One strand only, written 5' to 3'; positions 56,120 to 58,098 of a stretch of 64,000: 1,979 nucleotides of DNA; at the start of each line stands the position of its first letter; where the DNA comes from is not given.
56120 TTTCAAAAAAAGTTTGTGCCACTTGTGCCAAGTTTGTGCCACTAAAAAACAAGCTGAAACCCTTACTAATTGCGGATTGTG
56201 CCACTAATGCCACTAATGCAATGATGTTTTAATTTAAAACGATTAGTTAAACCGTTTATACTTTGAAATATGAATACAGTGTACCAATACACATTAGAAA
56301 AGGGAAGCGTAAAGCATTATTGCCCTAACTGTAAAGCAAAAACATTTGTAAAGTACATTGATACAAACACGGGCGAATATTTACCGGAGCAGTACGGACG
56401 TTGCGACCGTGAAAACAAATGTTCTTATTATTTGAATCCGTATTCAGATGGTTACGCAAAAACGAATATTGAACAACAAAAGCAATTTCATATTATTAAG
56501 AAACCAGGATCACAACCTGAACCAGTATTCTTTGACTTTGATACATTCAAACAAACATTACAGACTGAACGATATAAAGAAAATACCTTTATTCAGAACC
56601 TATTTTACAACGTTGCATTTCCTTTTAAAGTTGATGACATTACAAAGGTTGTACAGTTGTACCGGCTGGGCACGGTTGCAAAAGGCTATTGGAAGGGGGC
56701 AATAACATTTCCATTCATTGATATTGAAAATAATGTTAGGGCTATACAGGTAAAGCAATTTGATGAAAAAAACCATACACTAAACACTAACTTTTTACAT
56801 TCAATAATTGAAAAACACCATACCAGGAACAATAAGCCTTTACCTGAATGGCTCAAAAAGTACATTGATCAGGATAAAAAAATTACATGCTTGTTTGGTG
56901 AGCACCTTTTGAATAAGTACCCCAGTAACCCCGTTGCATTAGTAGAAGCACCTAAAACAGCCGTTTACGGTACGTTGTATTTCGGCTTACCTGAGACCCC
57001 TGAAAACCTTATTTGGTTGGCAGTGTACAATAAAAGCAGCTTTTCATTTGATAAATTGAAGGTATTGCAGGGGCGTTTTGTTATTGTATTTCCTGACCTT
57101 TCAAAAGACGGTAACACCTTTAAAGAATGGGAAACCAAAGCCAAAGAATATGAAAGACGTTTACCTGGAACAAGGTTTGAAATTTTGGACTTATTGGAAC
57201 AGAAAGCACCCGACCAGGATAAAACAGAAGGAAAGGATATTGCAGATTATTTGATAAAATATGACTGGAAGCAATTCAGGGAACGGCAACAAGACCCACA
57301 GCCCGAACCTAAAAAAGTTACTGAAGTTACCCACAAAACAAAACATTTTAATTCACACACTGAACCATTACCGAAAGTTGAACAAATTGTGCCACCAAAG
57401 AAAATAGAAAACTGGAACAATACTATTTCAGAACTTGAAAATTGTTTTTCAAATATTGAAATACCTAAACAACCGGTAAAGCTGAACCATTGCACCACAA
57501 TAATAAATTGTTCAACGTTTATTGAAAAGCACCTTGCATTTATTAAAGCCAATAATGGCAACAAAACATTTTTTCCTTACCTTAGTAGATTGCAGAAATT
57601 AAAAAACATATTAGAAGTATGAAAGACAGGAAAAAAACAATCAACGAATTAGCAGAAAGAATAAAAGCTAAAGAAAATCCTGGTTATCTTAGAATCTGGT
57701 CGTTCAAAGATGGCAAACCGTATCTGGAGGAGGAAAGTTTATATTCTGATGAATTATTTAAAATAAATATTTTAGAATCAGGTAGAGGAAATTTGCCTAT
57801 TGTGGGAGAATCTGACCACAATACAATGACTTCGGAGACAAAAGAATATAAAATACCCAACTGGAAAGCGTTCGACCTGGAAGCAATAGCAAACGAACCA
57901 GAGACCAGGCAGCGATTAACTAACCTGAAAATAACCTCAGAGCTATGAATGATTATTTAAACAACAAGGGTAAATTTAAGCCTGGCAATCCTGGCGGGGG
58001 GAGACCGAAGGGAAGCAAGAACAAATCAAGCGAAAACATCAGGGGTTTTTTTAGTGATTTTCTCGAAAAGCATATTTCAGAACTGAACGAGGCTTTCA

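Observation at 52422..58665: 6.2-kb integrated island with a replication module and iteron origin but no capsid, conjugation or relaxase genes: phage-satellite-like or minimal NBU-like element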

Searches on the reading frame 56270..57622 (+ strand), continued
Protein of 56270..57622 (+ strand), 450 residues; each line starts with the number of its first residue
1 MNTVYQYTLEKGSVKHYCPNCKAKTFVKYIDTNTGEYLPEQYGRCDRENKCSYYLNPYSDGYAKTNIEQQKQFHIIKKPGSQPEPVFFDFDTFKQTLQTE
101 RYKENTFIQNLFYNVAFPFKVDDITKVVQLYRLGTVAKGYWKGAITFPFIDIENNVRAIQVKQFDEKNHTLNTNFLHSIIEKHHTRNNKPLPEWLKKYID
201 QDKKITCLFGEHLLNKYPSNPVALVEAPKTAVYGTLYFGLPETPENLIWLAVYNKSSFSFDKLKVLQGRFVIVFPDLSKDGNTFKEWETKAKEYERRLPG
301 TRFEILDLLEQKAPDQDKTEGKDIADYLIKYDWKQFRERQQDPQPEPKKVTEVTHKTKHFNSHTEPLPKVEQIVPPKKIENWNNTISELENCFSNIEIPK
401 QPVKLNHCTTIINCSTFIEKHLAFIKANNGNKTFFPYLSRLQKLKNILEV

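Call 77: find_related_loci(query=A1, collection=metagenome_contigs, flank=10000)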
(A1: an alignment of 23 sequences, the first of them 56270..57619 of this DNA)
Query A1 (450 aa) in metagenome_contigs; peptide patterns used: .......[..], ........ (x = any residue, [..] = any of these).
600 stretches matched a pattern (row limit reached: there are more); 337 encode a relative of the query (tblastn E <= 1e-3); the best 80 are kept; 80 distinct loci.
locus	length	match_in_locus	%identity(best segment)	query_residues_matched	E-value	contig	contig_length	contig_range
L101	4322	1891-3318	70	1-450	0e+0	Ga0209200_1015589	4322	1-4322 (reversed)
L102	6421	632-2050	70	1-450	0e+0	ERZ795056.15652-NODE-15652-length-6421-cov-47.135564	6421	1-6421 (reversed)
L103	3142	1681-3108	70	2-450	0e+0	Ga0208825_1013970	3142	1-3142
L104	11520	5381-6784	71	5-450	0e+0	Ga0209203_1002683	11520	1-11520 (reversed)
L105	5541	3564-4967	71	5-450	0e+0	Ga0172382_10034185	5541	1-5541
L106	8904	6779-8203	70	3-450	0e+0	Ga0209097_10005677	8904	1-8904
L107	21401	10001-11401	70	1-448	0e+0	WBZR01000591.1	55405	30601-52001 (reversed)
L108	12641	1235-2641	70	1-450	0e+0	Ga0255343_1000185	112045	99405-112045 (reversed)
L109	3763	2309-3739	69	1-450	0e+0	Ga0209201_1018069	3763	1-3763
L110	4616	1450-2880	69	1-450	0e+0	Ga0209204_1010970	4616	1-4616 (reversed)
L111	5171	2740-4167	68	1-450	0e+0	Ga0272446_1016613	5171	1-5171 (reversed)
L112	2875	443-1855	70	1-450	0e+0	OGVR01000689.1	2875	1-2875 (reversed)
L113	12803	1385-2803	69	2-450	0e+0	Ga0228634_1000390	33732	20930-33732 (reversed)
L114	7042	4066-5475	69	5-450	0e+0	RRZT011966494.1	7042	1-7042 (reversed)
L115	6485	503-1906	70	5-450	0e+0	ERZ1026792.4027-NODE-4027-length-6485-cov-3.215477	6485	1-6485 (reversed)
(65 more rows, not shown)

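Call 105: search_protein_families(library=phrogs, proteins=[L020:12091-12675:+, L027:11450-12040:+, L019:6260-7606:+, L054:6873-7715:+, L031:7694-8410:+, L020:11433-12029:+, L054:8167-8478:+, L020:4398-4958:+, L054:11522-12097:+, L019:8372-9913:+], max_evalue=0.01)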
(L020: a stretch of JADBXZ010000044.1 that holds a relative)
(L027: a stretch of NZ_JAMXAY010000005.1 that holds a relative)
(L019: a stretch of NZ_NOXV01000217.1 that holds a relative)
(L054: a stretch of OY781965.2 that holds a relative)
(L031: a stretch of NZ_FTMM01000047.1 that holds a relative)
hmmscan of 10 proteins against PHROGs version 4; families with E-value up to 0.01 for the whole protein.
L020:12091-12675:+ (195 aa): 0 families

L027:11450-12040:+ (197 aa): 0 families

L019:6260-7606:+ (449 aa): 0 families

L054:6873-7715:+ (281 aa): 0 families

L031:7694-8410:+ (239 aa): 3 families
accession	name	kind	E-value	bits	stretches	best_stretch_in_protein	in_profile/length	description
phrog_24579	-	head and packaging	8e-05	23.7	1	105-173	29-98/126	terminase small subunit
phrog_3502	-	unknown function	0.0014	19.7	1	25-129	8-93/131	-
phrog_268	-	unknown function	0.008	17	0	88-133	36-82/119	-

L020:11433-12029:+ (199 aa): 0 families

L054:8167-8478:+ (104 aa): 0 families

L020:4398-4958:+ (187 aa): 19 families
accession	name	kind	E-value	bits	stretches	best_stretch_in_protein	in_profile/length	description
phrog_66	-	integration and excision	1.6e-13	52.1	1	2-136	2-161/412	excisionase and transcriptional regulator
phrog_1271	-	DNA, RNA and nucleotide metabolism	6.7e-07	30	1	7-59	211-248/361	HNH endonuclease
phrog_16925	-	unknown function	2.1e-06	29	1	7-80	4-75/151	-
phrog_668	-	DNA, RNA and nucleotide metabolism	3.9e-06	27.7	1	38-124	36-118/181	HTH DNA binding protein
phrog_1333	-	unknown function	1e-05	26.7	1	8-48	100-140/166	-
phrog_6975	-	unknown function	1.5e-05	26.3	1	7-54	12-59/149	-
phrog_10045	-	DNA, RNA and nucleotide metabolism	1.7e-05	25.6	0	54-116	7-67/74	HTH DNA binding protein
phrog_2907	-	integration and excision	1.8e-05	26.1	1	66-126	3-64/117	excisionase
phrog_10853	-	unknown function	0.00014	23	1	10-45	2-39/93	-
phrog_15471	-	DNA, RNA and nucleotide metabolism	0.00099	20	1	6-61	100-151/183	HNH endonuclease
phrog_13750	-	unknown function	0.0014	19.9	1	11-46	19-52/104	-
phrog_3794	-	unknown function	0.0017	19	1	2-40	2-41/50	-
phrog_35276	-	unknown function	0.0022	19.1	1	63-96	17-50/75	-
phrog_7338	-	unknown function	0.0024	19.1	0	102-185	9-76/87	-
phrog_2862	-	unknown function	0.0024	19.1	1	8-43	2-37/118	-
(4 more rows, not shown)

L054:11522-12097:+ (192 aa): 3 families
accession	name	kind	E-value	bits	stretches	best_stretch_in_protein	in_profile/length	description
phrog_51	-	head and packaging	1.4e-27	98.1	1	3-173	83-227/261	terminase small subunit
phrog_2606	-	head and packaging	1.2e-16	61.9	1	5-158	85-245/310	terminase small subunit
phrog_17390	-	unknown function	6.4e-10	39.7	1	8-73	2-65/69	-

L019:8372-9913:+ (514 aa): 10 families
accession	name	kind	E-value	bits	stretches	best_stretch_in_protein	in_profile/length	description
phrog_864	-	DNA, RNA and nucleotide metabolism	8e-87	293.7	1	156-500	261-608/1064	DNA primase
phrog_6088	-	DNA, RNA and nucleotide metabolism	1.2e-67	230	1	63-500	309-752/772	DNA primase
phrog_1829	-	DNA, RNA and nucleotide metabolism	1.3e-61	209.7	1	72-494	307-737/772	DNA primase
phrog_1156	-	DNA, RNA and nucleotide metabolism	9.6e-56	190.8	1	62-500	345-810/855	DNA primase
phrog_7601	-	unknown function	2.3e-42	146.4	1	255-500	15-260/289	-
phrog_1883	-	DNA, RNA and nucleotide metabolism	3e-37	129.3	1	176-506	411-742/756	DNA helicase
phrog_2478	-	DNA, RNA and nucleotide metabolism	3.7e-33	115.6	1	169-500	496-828/854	DNA polymerase/primase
phrog_16950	-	DNA, RNA and nucleotide metabolism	1.7e-24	86.8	1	176-508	476-825/843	DNA primase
phrog_16213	-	DNA, RNA and nucleotide metabolism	1.3e-20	74.3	1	167-448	302-581/732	DNA primase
phrog_4210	-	DNA, RNA and nucleotide metabolism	7.3e-09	35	1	202-492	123-405/1304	DNA polymerase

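Call 108: search_protein_families(library=phrogs, alignment_id=A7, max_evalue=0.01)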
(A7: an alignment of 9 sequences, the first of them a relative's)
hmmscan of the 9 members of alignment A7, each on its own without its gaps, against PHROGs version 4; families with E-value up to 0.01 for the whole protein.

A. member 1, L031:7694-8410:+ (239 aa): 3 families
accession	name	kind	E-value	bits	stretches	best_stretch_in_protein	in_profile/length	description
phrog_24579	-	head and packaging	8e-05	23.7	1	105-173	29-98/126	terminase small subunit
phrog_3502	-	unknown function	0.0014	19.7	1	25-129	8-93/131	-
phrog_268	-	unknown function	0.008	17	0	88-133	36-82/119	-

B. families by the number of members that match (of 9 scanned): 10 families
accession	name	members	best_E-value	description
phrog_24579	-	8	8e-06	terminase small subunit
phrog_3502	-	7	0.00023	-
phrog_357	-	3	0.0022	transcriptional repressor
phrog_2538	-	1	6.7e-05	terminase small subunit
phrog_18641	-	1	0.0035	-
phrog_35327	-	1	0.0038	-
phrog_19097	-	1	0.0061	transcriptional repressor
phrog_1032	-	1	0.0079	replication initiation protein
phrog_268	-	1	0.008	-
phrog_4268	-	1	0.0097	transcriptional repressor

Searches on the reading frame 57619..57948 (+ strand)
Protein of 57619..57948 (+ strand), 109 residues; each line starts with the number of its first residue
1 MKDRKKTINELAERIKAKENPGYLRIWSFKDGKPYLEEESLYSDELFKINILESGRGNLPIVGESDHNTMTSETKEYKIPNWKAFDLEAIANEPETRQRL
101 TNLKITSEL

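Call 4: search_protein_families(library=pfam, proteins=[window:57619-57948:+], max_evalue=0.1)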
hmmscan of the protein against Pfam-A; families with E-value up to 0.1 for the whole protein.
window:57619-57948:+ (109 aa): 0 families

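Call 5: search_protein_families(library=phrogs, proteins=[window:57619-57948:+], max_evalue=0.1)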
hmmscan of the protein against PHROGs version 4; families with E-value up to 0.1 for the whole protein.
window:57619-57948:+ (109 aa): 0 families

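Call 53: search_protein_families(library=ncbifam, proteins=[window:57619-57948:+], max_evalue=0.01)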
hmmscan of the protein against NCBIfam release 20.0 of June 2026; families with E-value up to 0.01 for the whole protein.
window:57619-57948:+ (109 aa): 0 families

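Call 54: search_protein_families(library=padloc, proteins=[window:57619-57948:+], max_evalue=0.01)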
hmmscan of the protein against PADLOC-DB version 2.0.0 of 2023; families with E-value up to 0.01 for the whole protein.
window:57619-57948:+ (109 aa): 1 family
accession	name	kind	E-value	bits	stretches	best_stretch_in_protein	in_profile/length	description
PDLC03806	RTasYodC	-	0.0071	13.8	1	3-83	45-121/219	DRT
